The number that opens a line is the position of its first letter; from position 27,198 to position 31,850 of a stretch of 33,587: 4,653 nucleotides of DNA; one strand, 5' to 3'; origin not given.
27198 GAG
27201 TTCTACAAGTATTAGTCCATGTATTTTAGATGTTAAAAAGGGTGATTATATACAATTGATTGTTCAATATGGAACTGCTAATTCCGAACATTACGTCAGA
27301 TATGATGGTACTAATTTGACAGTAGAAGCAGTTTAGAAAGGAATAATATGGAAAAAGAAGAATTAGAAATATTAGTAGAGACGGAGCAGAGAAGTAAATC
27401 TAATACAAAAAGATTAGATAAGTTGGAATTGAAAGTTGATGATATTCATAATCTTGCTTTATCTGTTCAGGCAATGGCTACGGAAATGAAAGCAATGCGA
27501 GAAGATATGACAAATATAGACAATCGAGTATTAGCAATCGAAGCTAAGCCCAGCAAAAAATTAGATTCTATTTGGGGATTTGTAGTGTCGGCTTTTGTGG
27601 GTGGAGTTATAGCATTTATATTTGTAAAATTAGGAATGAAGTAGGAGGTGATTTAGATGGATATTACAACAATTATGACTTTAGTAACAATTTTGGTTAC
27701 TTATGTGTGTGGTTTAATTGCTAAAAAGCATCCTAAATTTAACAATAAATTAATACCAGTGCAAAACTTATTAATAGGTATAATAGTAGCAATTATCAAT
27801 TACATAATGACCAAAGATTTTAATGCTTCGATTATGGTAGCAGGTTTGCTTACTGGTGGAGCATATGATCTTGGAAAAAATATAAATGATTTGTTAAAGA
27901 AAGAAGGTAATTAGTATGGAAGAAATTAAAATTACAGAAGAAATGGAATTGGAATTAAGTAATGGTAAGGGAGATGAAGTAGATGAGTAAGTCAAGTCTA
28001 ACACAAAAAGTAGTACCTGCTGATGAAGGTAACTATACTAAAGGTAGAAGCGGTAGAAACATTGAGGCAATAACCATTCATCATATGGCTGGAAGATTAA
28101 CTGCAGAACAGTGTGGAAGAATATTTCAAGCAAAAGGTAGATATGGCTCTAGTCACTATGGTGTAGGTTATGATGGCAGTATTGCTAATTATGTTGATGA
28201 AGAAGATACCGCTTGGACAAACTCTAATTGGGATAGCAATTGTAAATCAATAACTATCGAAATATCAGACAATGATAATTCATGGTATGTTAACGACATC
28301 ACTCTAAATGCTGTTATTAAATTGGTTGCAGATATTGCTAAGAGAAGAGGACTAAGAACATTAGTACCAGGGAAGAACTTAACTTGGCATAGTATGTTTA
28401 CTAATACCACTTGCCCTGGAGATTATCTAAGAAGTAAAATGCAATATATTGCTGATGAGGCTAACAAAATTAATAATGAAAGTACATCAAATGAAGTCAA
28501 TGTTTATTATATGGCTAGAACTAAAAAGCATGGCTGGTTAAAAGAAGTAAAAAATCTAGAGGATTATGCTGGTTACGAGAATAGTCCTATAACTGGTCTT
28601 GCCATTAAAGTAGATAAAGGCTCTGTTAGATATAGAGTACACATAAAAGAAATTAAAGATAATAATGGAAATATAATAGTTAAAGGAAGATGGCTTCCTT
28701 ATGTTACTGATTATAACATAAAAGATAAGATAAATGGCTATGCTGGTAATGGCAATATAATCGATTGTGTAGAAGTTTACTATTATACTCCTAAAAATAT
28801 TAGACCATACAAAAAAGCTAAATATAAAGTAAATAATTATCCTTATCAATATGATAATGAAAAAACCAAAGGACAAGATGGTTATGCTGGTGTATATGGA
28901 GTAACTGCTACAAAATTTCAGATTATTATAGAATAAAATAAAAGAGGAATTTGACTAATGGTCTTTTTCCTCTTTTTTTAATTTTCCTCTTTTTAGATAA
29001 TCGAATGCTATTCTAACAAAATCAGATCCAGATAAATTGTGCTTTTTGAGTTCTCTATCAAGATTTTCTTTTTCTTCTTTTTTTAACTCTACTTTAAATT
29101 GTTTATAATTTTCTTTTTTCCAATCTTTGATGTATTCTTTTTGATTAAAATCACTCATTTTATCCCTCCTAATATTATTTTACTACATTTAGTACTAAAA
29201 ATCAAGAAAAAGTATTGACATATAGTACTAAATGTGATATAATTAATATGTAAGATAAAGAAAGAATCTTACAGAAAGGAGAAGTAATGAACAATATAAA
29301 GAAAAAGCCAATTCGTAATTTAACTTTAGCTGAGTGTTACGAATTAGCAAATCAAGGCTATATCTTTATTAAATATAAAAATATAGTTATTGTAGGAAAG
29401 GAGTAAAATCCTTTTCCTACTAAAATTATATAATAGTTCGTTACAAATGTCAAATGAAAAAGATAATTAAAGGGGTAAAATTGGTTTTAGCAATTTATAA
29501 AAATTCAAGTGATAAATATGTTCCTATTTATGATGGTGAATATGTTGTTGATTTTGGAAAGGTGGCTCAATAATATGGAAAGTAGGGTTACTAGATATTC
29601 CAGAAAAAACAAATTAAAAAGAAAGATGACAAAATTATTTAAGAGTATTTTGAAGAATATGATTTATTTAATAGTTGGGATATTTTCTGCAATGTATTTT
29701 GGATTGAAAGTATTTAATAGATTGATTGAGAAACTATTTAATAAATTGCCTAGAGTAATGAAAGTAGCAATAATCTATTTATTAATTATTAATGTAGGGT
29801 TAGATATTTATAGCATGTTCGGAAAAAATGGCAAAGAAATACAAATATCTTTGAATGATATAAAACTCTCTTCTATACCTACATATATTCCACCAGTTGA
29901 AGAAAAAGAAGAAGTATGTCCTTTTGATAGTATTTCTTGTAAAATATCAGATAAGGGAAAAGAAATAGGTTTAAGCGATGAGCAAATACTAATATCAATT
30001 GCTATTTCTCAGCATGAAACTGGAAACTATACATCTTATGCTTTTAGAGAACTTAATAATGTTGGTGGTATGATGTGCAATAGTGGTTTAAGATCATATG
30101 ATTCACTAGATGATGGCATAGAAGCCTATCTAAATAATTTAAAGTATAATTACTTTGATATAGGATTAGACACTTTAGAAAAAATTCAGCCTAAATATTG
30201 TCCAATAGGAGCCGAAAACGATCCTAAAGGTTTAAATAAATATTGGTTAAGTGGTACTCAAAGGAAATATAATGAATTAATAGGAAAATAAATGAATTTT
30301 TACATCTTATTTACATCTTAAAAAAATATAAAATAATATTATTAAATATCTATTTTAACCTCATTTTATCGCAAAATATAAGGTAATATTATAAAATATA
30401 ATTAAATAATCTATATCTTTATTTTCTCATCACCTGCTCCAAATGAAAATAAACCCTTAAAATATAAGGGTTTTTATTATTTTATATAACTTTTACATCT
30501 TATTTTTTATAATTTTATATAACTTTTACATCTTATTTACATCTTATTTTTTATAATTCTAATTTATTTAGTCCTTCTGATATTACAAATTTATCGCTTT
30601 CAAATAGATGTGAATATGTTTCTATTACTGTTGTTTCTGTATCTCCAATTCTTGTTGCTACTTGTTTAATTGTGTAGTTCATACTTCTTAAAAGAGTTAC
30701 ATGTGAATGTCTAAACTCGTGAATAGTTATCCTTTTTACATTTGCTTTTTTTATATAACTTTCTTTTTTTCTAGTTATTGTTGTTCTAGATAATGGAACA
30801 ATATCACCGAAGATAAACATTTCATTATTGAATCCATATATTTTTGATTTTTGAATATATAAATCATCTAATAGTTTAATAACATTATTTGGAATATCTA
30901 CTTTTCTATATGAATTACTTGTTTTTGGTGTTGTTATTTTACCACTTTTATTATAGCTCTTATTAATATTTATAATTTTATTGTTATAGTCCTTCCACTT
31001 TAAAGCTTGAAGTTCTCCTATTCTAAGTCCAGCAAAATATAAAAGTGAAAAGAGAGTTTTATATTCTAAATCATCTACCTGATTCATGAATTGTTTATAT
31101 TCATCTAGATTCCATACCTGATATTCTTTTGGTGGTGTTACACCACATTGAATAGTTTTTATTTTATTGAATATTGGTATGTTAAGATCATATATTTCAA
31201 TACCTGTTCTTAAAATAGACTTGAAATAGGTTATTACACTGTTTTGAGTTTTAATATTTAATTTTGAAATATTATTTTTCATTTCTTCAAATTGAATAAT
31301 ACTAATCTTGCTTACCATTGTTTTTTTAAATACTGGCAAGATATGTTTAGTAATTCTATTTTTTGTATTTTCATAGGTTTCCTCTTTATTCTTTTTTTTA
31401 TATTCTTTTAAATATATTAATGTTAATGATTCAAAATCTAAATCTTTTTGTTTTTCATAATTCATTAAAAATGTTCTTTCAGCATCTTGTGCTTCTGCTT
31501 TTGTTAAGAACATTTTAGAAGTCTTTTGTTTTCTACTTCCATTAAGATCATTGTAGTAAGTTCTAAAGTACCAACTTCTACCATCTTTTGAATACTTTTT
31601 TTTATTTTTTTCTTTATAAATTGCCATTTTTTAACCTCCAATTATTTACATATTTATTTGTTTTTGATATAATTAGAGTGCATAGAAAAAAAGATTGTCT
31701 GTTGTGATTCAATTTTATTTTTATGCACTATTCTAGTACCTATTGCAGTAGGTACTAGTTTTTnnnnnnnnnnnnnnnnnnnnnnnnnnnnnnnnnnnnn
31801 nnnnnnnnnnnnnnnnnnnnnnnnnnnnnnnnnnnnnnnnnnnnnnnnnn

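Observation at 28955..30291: Self-contained cargo module between the lysis cassette and attP: RHH regulator, divergent perfect-consensus promoter with palindromic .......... operators, 39-aa peptide, and a membrane-anchored GH73-like peptidoglycan hydrolase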

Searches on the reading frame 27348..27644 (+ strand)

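Call 5: search_protein_families(library=pfam, proteins=[window:27348-27644:+], max_evalue=1)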
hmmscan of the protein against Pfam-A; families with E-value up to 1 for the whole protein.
window:27348-27644:+ (98 aa): 6 families
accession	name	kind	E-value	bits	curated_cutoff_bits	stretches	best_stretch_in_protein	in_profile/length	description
PF05761.20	5_nucleotid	-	0.015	14.7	28.5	1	6-80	334-412/460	5' nucleotidase family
PF23991.1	DUF7310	-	0.086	13.8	40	0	11-38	34-61/83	Coiled-coil region of unknown function (DUF7310)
PF05531.17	NPV_P10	-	0.13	13.2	29.8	1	20-65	17-62/75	Nucleopolyhedrovirus P10 protein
PF10779.14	XhlA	-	0.13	12.9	34.7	0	75-91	51-67/67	Haemolysin XhlA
PF10805.13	DUF2730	-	0.23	12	24.9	1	3-60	32-92/102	Protein of unknown function (DUF2730)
PF24073.1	DUF7365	-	0.35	11.5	27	1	11-60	51-100/101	Coiled-coil region of unknown function (DUF7365)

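Call 93: search_protein_families(library=phrogs, proteins=[window:27348-27644:+], max_evalue=0.00001)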
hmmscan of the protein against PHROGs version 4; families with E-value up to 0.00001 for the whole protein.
window:27348-27644:+ (98 aa): 2 families
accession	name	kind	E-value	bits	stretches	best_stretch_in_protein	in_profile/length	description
phrog_937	-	other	1.6e-09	39.1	1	5-94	15-113/115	hemolysin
phrog_1193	-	other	1.8e-06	28.9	0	30-92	12-71/76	hemolysin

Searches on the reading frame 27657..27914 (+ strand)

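Call 5: search_protein_families(library=pfam, proteins=[window:27657-27914:+], max_evalue=1)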
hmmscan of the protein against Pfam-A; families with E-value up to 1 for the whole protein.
window:27657-27914:+ (85 aa): 4 families
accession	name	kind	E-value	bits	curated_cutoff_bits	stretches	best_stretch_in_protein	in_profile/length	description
PF16079.10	Phage_holin_5_2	-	3.5e-08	34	29.2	1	12-66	2-62/76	Phage holin family Hol44, in holin superfamily V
PF06570.16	DUF1129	-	0.056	13.5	29.1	1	4-56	151-203/207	Protein of unknown function (DUF1129)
PF07694.17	5TM-5TMR_LYT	-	0.076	13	24.6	1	6-59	84-141/169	5TMR of 5TMR-LYT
PF06781.17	CrgA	-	0.74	10.4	24.8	1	5-53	43-86/89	Cell division protein CrgA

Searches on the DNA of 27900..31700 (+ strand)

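Call 7: search_dna_similar(query=window:27900-31700:+, collection=phages, mode=near, max_rows=20)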
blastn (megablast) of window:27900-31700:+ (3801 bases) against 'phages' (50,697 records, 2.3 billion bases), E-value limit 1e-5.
No match.
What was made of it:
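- Tried and rejected: Megablast of the region against 50,697 phage records gave no match (call 7).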

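Call 24: search_rna_families(source=window, start=28800, end=30700, threshold=evalue, max_evalue=1)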
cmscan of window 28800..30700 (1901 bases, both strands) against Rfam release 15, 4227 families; matches with E-value up to 1: 0.
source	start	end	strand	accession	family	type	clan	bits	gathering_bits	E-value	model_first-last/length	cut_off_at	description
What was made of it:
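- Tried and rejected: Rfam at permissive E-value over 28800-30700 gave no family (call 24).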

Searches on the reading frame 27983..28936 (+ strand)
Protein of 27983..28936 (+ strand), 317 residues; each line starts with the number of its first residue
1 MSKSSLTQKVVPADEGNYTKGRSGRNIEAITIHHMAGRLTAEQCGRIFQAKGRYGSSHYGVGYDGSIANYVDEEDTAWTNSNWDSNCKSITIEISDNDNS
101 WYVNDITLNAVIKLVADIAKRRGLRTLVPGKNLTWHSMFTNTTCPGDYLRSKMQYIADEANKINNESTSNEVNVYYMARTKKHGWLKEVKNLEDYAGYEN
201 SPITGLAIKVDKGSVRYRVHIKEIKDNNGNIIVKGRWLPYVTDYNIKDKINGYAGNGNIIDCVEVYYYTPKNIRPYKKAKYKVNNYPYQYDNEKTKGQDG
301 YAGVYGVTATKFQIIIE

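Call 5: search_protein_families(library=pfam, proteins=[window:27983-28936:+], max_evalue=1)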
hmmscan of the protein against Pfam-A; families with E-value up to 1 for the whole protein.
window:27983-28936:+ (317 aa): 1 family
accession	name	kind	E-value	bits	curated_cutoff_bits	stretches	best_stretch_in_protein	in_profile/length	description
PF01510.30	Amidase_2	-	4.3e-21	76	26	1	24-147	2-131/131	N-acetylmuramoyl-L-alanine amidase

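Call 6: search_protein_families(library=phrogs, proteins=[window:27983-28936:+], max_evalue=1)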
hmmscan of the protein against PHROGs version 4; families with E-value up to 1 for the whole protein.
window:27983-28936:+ (317 aa): 14 families
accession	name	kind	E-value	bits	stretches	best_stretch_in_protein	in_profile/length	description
phrog_7698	-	lysis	3.8e-44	152.7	1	1-185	1-180/316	endolysin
phrog_14048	-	lysis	1.2e-31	111.6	1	17-168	17-178/305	endolysin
phrog_19265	-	unknown function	1.2e-31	111.5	1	11-195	8-192/293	-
phrog_3393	-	lysis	2.4e-23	84.4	1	26-284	22-304/342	endolysin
phrog_20388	-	lysis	1.1e-19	71.9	1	1-166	184-361/527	endolysin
phrog_1794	-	lysis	1.2e-18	68.7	1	14-309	42-276/336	amidase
phrog_1493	-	lysis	1.6e-17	64.8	1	24-168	31-180/394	endolysin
phrog_833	-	lysis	3.9e-17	63.9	1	17-253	20-235/294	endolysin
phrog_670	-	lysis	2.8e-14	53.9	1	21-226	107-316/596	endolysin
phrog_9611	-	lysis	5.3e-14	53.4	1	19-190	15-196/246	endolysin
phrog_22474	-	lysis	4.9e-13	50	1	163-314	165-316/324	endolysin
phrog_4018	-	lysis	5.3e-10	40.5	1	9-182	13-180/285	amidase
phrog_2998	-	lysis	0.0028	18.2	1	16-125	135-245/485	endolysin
phrog_12609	-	lysis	0.018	15.6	1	40-134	44-137/264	endolysin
